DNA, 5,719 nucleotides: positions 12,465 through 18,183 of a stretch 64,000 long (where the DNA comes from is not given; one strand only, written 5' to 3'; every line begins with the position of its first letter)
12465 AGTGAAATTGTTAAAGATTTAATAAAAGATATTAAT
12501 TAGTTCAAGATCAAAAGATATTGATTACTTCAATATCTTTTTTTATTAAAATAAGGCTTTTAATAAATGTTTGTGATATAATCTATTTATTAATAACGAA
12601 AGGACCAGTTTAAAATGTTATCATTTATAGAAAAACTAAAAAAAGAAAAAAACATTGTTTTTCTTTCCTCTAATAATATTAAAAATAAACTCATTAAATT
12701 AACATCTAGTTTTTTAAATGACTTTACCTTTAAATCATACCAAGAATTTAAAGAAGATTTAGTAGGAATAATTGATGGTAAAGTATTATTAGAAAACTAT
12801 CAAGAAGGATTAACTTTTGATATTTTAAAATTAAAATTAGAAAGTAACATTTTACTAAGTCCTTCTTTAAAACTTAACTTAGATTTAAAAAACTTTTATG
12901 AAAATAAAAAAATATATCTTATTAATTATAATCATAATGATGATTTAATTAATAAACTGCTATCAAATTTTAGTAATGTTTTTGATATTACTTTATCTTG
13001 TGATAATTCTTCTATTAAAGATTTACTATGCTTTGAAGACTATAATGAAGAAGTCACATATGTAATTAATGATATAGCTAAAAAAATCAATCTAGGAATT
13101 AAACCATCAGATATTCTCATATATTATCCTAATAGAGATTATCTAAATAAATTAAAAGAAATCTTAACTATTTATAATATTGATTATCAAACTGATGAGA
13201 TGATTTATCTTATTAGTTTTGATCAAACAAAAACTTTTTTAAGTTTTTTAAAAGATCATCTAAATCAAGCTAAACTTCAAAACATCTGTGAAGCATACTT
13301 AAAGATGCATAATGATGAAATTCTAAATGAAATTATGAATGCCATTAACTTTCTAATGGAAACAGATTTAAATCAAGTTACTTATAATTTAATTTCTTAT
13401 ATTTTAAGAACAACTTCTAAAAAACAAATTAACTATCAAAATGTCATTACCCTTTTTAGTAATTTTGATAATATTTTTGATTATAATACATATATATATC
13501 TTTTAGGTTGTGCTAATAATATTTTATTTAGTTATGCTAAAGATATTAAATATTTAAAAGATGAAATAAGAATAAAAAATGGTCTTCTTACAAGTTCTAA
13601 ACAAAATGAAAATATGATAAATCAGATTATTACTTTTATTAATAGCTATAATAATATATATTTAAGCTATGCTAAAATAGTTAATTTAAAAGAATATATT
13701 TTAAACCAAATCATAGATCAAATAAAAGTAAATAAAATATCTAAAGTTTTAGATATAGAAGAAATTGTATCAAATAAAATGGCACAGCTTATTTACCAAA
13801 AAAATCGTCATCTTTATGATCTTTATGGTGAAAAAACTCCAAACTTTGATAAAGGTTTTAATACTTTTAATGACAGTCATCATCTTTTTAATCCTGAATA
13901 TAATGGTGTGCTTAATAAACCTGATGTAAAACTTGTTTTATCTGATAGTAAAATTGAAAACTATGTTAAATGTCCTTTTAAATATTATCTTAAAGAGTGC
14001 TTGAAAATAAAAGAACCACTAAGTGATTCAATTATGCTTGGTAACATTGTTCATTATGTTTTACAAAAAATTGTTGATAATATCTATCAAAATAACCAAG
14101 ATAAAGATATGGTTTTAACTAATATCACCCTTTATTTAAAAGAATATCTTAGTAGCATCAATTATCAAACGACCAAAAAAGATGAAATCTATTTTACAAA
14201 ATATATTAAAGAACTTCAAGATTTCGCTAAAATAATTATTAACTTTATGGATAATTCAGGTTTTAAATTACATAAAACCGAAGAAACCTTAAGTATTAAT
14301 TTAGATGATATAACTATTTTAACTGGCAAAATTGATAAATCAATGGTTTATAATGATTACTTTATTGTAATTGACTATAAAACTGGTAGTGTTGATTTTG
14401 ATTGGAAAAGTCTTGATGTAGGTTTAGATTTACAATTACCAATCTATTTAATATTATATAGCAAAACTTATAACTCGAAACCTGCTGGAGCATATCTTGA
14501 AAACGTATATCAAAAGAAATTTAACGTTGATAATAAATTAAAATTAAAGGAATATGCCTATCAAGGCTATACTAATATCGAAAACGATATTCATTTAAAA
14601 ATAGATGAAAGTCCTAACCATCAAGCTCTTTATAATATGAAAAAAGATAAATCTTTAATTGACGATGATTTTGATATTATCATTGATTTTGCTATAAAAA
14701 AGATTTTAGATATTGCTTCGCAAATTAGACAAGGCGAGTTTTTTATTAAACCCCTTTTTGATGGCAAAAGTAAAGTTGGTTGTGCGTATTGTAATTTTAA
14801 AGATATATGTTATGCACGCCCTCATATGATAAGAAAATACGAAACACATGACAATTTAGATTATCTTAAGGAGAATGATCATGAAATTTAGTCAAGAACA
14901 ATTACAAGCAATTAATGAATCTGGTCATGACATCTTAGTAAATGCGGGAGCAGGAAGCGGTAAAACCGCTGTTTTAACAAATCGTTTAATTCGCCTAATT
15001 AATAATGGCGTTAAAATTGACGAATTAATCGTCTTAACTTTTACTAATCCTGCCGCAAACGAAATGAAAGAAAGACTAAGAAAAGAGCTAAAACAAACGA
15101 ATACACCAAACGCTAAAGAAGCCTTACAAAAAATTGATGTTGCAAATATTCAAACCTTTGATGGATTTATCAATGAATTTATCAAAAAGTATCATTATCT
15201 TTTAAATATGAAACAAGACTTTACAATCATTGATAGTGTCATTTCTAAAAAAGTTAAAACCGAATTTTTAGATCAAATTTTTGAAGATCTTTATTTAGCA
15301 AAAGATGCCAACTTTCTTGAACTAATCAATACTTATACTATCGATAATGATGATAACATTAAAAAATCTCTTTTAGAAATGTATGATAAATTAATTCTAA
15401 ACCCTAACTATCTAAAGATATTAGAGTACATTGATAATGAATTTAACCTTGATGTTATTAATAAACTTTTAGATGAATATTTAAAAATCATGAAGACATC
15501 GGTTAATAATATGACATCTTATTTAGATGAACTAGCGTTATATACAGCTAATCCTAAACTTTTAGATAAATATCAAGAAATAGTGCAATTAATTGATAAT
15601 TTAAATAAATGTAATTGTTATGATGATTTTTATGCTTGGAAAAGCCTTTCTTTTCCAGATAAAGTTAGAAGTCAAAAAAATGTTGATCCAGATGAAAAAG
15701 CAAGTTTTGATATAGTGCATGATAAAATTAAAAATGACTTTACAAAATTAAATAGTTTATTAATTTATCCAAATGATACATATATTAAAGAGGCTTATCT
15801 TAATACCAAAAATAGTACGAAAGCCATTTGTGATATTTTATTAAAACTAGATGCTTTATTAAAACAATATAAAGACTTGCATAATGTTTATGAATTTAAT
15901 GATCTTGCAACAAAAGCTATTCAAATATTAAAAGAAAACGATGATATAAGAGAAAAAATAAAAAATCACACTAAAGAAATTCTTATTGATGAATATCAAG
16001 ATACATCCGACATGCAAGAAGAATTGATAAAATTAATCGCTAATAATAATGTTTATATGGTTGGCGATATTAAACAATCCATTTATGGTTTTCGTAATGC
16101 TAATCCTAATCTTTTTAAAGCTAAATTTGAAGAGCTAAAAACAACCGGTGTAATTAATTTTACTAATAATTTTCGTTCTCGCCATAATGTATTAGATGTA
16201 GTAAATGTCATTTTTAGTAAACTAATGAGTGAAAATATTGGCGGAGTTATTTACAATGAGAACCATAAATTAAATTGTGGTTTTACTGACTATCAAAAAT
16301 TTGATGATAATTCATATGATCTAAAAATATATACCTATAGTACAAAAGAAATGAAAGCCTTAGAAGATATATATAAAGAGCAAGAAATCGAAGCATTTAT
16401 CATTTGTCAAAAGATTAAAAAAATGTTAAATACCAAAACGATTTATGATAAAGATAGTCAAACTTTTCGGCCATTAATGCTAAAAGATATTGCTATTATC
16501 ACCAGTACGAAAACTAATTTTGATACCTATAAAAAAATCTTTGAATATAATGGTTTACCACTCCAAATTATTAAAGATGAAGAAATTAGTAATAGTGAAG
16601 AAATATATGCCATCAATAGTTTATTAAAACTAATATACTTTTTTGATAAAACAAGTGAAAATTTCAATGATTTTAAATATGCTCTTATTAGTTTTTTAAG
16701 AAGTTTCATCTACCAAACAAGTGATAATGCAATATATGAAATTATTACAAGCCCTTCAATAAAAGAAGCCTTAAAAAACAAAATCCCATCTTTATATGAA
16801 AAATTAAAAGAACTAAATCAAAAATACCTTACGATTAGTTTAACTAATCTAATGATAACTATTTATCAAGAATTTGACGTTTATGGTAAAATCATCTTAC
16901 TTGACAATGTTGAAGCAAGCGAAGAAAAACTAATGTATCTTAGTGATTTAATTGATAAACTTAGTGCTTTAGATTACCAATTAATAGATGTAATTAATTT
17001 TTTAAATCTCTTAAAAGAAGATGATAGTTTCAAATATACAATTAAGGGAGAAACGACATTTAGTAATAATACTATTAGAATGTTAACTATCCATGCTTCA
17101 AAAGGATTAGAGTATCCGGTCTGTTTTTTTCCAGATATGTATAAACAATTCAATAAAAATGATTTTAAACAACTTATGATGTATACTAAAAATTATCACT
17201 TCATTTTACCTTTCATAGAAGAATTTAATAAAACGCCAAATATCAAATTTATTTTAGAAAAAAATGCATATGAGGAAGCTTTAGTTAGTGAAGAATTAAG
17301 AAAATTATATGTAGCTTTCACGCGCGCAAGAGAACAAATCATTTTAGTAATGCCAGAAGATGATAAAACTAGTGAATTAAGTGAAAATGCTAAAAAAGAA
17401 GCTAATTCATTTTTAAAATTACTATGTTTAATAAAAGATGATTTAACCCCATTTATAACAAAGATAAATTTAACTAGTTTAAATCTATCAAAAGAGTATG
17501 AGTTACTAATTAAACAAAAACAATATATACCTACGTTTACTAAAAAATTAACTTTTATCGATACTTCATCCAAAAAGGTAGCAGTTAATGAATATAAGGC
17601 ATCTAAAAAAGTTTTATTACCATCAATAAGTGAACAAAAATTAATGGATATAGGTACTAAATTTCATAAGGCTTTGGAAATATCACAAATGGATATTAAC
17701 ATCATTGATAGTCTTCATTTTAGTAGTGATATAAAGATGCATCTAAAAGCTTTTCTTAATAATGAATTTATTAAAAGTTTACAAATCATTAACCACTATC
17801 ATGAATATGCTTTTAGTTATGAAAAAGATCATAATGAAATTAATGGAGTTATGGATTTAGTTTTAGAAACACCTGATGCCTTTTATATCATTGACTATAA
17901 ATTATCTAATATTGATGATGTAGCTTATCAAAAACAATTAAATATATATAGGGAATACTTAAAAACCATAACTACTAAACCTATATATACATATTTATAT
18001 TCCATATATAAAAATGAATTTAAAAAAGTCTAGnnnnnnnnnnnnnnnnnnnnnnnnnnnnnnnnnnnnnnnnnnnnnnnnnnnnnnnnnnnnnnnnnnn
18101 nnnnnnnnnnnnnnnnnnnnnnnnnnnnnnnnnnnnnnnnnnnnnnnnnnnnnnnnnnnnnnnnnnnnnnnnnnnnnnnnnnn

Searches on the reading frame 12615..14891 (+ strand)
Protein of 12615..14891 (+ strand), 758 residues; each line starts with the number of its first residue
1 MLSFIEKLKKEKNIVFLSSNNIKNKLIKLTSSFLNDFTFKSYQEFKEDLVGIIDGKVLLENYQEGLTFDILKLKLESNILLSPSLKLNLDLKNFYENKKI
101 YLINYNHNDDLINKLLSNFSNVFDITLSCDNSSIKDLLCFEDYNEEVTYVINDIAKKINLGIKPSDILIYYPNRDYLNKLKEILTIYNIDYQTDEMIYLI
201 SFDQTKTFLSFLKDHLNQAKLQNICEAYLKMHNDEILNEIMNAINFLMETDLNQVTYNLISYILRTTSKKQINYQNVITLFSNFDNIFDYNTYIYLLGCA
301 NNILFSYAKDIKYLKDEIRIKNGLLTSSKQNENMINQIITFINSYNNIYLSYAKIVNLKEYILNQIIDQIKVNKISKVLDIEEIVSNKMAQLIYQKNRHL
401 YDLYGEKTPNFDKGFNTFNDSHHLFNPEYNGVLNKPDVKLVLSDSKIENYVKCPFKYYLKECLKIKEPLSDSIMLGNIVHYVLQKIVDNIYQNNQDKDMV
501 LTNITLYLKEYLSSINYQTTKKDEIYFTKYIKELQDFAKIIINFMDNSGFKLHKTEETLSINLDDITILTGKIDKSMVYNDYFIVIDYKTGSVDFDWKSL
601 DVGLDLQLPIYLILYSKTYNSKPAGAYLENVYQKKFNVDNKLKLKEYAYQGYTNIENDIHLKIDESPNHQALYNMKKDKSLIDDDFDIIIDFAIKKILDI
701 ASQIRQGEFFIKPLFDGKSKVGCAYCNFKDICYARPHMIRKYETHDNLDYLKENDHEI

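Call 51: search_protein_families(library=pfam, proteins=[window:12615-14891:+], max_evalue=0.001)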
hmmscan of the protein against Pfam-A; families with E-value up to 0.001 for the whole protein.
window:12615-14891:+ (758 aa): 2 families
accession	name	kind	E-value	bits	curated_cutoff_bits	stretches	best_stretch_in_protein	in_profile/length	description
PF12705.13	PDDEXK_1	-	5.7e-24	85.8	22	1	442-732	2-246/247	PD-(D/E)XK nuclease superfamily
PF08696.17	Dna2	-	3.4e-09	37.2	22.4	1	428-557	44-170/204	DNA replication factor Dna2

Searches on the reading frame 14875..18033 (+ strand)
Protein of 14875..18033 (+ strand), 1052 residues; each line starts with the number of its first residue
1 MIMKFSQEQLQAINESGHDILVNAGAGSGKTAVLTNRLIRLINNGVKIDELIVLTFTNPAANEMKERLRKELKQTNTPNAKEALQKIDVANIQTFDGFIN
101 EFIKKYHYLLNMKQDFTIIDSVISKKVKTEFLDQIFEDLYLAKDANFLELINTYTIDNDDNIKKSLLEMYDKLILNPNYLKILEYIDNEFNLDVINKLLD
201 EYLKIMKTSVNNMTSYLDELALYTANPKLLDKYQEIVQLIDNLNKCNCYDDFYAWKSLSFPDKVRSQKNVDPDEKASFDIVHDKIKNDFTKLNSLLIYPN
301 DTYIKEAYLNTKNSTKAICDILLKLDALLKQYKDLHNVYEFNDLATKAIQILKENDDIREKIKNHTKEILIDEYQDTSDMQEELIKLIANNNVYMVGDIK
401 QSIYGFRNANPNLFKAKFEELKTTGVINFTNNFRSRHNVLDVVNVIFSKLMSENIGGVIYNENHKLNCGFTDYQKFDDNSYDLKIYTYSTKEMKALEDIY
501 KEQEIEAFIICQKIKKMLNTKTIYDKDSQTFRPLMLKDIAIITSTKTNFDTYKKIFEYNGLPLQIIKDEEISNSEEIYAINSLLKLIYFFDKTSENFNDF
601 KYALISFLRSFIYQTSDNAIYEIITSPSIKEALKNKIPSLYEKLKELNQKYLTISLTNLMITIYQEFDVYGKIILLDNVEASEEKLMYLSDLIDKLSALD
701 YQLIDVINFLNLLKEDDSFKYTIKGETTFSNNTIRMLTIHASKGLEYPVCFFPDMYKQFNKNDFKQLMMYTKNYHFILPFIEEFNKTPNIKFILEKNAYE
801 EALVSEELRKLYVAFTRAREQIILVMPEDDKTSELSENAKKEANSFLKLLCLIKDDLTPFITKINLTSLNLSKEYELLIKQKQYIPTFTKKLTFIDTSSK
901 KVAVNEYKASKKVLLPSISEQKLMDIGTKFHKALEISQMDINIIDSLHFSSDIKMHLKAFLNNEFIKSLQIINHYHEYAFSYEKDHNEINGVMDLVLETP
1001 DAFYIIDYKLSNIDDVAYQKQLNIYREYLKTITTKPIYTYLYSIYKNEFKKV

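Call 51: search_protein_families(library=pfam, proteins=[window:14875-18033:+], max_evalue=0.001)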
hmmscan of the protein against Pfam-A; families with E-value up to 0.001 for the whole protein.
window:14875-18033:+ (1052 aa): 8 families
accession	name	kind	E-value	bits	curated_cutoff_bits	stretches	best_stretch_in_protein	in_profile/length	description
PF00580.27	UvrD-helicase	-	4.2e-55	187.8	23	1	6-416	2-265/271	UvrD/REP helicase N-terminal domain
PF13245.12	AAA_19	-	6e-19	69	25.1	2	19-92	13-65/134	AAA domain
PF13361.12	UvrD_C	-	4.2e-15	56.5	25.6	1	427-825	1-346/350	UvrD-like helicase C-terminal domain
PF13538.12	UvrD_C_2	-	1.1e-08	35.2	27.4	0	804-825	31-52/52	UvrD-like helicase C-terminal domain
PF01443.25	Viral_helicase1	-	1.2e-06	29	21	0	362-421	54-118/228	Viral superfamily 1 RNA helicase core domain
PF00270.35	DEAD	-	3.3e-05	24.1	26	1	9-76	4-73/167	DEAD/DEAH box helicase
PF12705.13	PDDEXK_1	-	0.00029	21.3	22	0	980-1032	113-172/247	PD-(D/E)XK nuclease superfamily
PF13604.12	AAA_30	-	0.00062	20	27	0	7-68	4-66/191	AAA domain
